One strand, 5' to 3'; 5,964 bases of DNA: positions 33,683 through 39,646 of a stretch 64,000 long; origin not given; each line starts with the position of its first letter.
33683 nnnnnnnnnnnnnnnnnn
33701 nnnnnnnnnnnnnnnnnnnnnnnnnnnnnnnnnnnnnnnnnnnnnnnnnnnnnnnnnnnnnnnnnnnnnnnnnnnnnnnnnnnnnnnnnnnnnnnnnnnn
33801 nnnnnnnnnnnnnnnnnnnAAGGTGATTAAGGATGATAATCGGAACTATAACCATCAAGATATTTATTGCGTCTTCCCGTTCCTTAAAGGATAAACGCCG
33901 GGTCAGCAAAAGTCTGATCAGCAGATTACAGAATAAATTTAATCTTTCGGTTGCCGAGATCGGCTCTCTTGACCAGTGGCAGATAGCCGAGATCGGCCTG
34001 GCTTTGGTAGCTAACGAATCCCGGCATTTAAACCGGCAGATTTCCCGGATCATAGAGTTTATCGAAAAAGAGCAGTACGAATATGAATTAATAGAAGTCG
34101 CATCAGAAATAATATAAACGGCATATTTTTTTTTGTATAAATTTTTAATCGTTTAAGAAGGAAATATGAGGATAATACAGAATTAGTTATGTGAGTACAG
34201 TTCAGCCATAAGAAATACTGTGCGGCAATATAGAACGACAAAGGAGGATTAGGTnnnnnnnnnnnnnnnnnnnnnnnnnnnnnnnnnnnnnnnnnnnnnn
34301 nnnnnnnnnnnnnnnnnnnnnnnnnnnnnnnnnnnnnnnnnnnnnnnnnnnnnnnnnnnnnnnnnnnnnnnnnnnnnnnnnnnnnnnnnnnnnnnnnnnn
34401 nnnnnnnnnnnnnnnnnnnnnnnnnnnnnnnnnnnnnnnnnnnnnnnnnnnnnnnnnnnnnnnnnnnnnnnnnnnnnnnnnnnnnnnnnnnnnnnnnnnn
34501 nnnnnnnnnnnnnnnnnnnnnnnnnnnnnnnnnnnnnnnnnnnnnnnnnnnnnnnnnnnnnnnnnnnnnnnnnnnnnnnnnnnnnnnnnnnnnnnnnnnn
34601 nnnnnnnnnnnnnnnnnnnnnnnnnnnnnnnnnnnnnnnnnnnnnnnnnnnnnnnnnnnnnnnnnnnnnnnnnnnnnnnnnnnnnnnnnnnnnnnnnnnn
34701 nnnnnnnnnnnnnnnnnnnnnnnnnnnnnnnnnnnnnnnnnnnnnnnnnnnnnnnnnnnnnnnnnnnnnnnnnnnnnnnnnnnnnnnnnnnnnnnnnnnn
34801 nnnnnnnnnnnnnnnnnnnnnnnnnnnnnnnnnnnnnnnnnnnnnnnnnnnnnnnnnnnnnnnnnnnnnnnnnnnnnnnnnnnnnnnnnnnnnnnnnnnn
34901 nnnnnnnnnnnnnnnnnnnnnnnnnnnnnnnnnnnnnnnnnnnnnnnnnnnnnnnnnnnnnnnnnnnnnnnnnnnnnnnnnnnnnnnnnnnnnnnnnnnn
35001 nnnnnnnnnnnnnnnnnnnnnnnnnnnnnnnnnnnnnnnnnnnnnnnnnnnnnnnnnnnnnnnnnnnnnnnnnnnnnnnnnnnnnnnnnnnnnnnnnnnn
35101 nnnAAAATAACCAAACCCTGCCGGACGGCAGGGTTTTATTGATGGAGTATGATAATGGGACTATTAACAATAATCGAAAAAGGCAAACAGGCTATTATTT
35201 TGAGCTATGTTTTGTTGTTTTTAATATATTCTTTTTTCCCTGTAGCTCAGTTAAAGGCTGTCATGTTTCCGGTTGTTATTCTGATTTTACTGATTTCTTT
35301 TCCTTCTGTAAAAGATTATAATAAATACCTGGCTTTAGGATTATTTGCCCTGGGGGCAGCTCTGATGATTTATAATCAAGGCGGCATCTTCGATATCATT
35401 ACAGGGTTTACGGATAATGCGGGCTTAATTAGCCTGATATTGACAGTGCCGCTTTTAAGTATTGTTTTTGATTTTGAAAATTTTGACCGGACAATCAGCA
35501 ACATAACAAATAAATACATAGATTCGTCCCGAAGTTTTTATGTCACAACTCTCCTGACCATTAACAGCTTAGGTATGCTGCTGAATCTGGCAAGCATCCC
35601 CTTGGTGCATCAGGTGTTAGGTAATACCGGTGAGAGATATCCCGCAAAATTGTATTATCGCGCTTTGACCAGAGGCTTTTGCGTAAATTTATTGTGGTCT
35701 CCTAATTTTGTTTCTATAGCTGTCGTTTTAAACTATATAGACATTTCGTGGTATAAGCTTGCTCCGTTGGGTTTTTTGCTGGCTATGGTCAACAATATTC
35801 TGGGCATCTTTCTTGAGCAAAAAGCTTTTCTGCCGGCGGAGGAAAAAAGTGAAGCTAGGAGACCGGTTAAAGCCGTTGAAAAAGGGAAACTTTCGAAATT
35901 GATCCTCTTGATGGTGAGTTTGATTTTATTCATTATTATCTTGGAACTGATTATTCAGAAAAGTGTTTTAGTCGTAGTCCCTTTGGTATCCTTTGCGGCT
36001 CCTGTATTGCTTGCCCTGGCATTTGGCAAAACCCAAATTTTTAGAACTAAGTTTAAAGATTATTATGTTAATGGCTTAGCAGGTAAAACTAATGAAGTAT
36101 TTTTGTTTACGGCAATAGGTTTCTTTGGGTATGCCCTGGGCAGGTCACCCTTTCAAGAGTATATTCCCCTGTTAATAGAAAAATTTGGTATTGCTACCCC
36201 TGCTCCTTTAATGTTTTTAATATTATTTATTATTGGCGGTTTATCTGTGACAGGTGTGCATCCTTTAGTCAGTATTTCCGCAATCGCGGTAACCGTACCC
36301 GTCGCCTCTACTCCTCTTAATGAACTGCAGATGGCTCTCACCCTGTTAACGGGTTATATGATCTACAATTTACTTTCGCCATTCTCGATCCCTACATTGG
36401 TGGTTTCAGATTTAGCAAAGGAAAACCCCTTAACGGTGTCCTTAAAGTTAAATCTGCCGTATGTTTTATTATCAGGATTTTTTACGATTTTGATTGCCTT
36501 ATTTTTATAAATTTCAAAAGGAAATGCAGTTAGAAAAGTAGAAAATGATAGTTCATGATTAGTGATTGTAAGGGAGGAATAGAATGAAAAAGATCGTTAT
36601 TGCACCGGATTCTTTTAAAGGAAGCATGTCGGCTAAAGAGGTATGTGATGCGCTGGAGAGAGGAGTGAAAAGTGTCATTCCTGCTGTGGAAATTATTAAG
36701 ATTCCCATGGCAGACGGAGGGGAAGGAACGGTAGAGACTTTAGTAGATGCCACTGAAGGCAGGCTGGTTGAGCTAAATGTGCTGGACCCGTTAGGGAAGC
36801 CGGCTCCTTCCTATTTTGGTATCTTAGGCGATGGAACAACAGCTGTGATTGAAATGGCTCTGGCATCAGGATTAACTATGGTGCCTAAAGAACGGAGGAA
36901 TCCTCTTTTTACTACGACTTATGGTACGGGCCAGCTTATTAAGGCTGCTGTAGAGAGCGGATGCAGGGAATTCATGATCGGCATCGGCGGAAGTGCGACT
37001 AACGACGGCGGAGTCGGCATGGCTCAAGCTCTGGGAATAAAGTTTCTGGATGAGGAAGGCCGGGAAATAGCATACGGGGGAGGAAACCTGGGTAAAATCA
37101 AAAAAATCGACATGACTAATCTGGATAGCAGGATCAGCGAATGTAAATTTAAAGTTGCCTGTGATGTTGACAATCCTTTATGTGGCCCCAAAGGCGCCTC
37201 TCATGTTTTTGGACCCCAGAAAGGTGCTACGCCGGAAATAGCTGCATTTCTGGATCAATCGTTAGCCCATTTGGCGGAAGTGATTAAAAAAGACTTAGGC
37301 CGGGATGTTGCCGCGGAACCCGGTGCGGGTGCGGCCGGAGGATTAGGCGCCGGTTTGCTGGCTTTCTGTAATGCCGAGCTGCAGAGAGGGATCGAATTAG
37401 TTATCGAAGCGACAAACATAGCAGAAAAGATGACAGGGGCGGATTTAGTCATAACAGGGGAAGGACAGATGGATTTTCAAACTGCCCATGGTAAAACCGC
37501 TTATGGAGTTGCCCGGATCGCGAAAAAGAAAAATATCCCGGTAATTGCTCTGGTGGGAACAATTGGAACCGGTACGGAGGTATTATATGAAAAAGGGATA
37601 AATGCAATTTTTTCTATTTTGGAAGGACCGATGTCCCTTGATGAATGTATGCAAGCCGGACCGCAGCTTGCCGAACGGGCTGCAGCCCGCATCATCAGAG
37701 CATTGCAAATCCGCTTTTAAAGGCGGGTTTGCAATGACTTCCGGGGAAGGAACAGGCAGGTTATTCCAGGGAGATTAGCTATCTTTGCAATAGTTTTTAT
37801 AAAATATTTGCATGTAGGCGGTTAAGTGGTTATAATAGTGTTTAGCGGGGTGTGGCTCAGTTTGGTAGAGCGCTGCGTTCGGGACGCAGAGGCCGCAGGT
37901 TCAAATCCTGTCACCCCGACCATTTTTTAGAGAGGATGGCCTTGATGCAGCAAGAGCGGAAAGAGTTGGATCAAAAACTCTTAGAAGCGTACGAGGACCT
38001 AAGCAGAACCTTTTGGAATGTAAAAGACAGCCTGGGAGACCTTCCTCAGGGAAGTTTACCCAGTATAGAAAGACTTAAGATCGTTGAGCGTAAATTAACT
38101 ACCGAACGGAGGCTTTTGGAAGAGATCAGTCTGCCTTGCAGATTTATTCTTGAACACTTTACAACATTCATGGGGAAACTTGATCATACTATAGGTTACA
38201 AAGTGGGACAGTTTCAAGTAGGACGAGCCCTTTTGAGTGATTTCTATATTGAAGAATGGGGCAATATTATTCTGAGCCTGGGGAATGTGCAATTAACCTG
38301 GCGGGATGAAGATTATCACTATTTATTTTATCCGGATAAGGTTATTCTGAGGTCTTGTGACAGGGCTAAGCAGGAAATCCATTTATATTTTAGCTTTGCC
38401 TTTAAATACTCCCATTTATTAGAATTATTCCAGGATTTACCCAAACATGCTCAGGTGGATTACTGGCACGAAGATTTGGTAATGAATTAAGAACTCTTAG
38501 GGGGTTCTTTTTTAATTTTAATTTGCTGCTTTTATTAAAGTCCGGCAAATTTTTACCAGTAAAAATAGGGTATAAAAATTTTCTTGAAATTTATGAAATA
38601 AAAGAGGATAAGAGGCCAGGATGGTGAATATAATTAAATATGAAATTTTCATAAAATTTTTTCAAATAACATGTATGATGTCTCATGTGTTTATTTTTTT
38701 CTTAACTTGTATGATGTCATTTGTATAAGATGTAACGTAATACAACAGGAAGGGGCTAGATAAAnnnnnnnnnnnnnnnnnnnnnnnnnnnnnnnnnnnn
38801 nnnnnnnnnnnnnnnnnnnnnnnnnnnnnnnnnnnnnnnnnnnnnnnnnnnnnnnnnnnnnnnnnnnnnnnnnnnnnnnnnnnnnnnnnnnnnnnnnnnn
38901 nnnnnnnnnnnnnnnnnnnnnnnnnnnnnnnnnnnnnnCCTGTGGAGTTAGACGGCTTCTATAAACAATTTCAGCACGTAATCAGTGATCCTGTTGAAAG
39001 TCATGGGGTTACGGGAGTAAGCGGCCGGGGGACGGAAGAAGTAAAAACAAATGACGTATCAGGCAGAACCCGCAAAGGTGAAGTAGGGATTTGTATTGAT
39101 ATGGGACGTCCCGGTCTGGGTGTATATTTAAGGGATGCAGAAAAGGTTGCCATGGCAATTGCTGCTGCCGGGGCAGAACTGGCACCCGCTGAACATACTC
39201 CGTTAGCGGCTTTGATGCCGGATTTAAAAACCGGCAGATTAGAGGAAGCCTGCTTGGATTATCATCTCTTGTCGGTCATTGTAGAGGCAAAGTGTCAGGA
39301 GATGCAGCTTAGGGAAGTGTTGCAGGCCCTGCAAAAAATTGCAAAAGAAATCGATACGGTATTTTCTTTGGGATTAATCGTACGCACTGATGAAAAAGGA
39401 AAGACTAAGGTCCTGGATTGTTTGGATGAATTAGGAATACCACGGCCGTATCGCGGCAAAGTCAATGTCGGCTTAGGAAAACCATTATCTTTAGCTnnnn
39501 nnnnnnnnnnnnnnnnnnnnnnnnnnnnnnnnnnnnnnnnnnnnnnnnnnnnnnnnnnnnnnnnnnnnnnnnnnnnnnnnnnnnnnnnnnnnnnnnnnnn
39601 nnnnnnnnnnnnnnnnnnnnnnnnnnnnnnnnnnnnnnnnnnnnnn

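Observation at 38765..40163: Unassigned two-gene module (ferredoxin-fused protein + 'MTHSLHR' Cys/His protein) leading a catabolic operon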

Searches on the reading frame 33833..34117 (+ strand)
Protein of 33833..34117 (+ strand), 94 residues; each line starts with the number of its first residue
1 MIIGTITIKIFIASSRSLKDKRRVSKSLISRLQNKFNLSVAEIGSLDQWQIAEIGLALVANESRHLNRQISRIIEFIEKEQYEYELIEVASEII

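Call 35: search_protein_families(library=pfam, proteins=[window:33833-34117:+], max_evalue=0.001)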
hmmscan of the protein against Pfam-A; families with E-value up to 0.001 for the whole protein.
window:33833-34117:+ (94 aa): 1 family
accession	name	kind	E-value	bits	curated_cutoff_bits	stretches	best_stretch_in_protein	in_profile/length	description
PF04456.17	DUF503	-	1.3e-29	102.3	22.4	1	3-89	1-86/88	Protein of unknown function (DUF503)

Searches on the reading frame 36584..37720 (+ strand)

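Call 3: search_protein_families(library=pfam, proteins=[window:36584-37720:+], max_evalue=0.01)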
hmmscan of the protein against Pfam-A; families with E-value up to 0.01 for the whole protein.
window:36584-37720:+ (378 aa): 1 family
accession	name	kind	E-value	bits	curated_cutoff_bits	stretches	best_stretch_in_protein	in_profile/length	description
PF02595.20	Gly_kinase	-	3.6e-160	533.4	23.3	1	4-374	1-371/372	Glycerate kinase family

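Call 4: search_protein_families(library=ncbifam, proteins=[window:36584-37720:+], max_evalue=0.01)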
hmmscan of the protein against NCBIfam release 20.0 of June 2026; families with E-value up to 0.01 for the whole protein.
window:36584-37720:+ (378 aa): 3 families
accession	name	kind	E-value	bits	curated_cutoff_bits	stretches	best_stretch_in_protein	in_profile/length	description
TIGR00045.1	TIGR00045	subfamily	7e-157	522.2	168.45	1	3-376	1-374/375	glycerate kinase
NF007401.0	PRK09932.1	equivalog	1.7e-129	432.3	625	1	3-376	2-375/381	glycerate 3-kinase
NF007668.0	PRK10342.1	equivalog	1.8e-126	422.3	686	1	3-376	2-375/381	glycerate 2-kinase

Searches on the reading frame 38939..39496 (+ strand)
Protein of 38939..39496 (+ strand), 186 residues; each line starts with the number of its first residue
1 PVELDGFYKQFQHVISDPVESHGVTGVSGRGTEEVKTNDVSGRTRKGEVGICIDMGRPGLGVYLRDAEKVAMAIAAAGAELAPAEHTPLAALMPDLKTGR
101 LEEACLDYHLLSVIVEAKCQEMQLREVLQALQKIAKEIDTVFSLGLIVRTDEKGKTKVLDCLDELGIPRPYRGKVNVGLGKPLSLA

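Call 38: predict_structure(alignment_id=A3)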
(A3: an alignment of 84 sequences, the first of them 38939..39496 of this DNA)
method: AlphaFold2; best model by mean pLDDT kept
length: 186 residues; sequences in the alignment: 84
mean_pLDDT: 85.0   pTM: 0.81
mean pLDDT of the five models: 85.0, 83.4, 82.9, 82.7, 80.6
residues with pLDDT >= 90: 107; 70-90: 39; 50-70: 39; < 50: 1
segments of 3 or more residues with pLDDT < 50: none
pLDDT, mean of each block of 10 residues (from residue 1): 72 69 60 55 83 92 98 98 91 97 97 94 97 96 91 90 90 71 63
secondary structure, 60 per line:
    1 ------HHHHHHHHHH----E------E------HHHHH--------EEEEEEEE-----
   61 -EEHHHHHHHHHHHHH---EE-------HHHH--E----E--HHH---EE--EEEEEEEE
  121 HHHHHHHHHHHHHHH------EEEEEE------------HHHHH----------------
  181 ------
elements in order: H7-16 H35-39 E48-55 H64-76 H89-92 E113-120 H121-135 E142-147 H160-164

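Call 41: fold_search(model_id=the predicted structure, library=pdb)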
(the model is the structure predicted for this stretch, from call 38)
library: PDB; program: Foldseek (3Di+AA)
matches with E <= 10: 920; with E <= 0.001: 0
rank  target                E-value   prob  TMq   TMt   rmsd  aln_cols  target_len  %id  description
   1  1y2g_B                2.8e-03  0.89  0.29  0.36   9.4       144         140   17  Crystal STructure of ZipA in complex with an inhibitor (released 2005-03-01)
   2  1y2g_A                4.3e-03  0.85  0.29  0.37   9.5       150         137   15  Crystal STructure of ZipA in complex with an inhibitor (released 2005-03-01)
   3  1s1j_A                7.6e-03  0.80  0.29  0.37   9.0       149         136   17  Crystal Structure of ZipA in complex with indoloquinolizin inhibitor 1 (released 2004-05-04)
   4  1s1s_B                9.8e-03  0.77  0.29  0.36   9.1       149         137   19  Crystal Structure of ZipA in complex with indoloquinolizin 10b (released 2005-01-18)
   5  2dt9_A                2.5e-02  0.95  0.29  0.34   6.5       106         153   15  Crystal structure of the regulatory subunit of aspartate kinase from Thermus flavus (released 2007-07-17)
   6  6mmq_D                2.7e-02  0.77  0.27  0.49   6.6       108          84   11  Carbon regulatory PII-like protein SbtB from Cyanobium sp. 7001 bound to cAMP (released 2019-09-18)
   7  6mmo_B                3.3e-02  0.80  0.28  0.51   6.8       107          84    9  Carbon regulatory PII-like protein SbtB from Cyanobium sp. 7001 bound to AMP (released 2019-09-18)
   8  7mpv_B                4.0e-02  0.91  0.30  0.56   6.9       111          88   13  CmcC from Type II Cut MCP (released 2021-09-08)
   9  7mpv_K                4.0e-02  0.89  0.29  0.56   8.2       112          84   12  CmcC from Type II Cut MCP (released 2021-09-08)
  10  2zfh_C                4.0e-02  0.69  0.28  0.45  11.1       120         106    8  Crystal structure of putative CutA1 from Homo sapiens at 2.05A resolution (released 2008-01-22)
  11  3opk_C                4.0e-02  0.47  0.27  0.40  14.0       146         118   14  Crystal structure of divalent-cation tolerance protein CutA from Salmonella enterica subsp. enterica serovar Typhimuri (released 2010-10-06)
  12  7mpv_D                4.2e-02  0.91  0.30  0.56   7.0       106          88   13  CmcC from Type II Cut MCP (released 2021-09-08)
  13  6mmq_B                4.5e-02  0.69  0.28  0.48   7.2       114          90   11  Carbon regulatory PII-like protein SbtB from Cyanobium sp. 7001 bound to cAMP (released 2019-09-18)
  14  7mpv_E                4.8e-02  0.91  0.31  0.57   6.8       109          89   13  CmcC from Type II Cut MCP (released 2021-09-08)
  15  7mpv_L                4.8e-02  0.89  0.29  0.56   7.4       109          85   13  CmcC from Type II Cut MCP (released 2021-09-08)
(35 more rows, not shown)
